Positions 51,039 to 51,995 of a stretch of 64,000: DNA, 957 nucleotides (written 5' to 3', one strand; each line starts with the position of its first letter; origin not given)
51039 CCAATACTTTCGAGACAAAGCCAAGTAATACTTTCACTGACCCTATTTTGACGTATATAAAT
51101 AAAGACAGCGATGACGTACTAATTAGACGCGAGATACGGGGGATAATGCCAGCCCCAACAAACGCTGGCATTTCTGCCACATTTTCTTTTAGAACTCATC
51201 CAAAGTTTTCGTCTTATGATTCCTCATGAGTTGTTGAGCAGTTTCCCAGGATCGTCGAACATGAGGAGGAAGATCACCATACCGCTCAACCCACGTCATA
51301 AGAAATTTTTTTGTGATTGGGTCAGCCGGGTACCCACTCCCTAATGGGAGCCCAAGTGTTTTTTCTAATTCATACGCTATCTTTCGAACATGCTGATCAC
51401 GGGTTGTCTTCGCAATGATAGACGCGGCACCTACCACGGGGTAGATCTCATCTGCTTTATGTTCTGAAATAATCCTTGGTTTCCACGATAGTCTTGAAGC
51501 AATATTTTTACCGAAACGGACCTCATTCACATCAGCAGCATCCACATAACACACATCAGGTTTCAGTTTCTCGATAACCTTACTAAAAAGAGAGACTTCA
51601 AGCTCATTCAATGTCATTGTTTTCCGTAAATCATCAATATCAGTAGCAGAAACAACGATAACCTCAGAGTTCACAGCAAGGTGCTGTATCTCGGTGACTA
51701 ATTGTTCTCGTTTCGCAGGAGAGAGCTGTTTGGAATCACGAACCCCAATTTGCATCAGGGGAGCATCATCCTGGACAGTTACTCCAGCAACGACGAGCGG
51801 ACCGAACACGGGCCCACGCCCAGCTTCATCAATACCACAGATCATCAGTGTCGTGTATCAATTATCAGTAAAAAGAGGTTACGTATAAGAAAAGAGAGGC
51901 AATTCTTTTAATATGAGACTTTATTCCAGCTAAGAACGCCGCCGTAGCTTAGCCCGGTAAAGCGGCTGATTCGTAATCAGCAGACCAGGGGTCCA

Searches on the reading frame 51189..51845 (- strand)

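Call 40: search_protein_families(library=pfam, proteins=[window:51189-51845:-], max_evalue=0.001)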
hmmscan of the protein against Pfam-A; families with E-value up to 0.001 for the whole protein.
window:51189-51845:- (218 aa): 1 family
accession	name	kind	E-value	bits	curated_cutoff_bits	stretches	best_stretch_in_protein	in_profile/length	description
PF01351.25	RNase_HII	-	1.4e-45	156.1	25.8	1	3-202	1-198/199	Ribonuclease HII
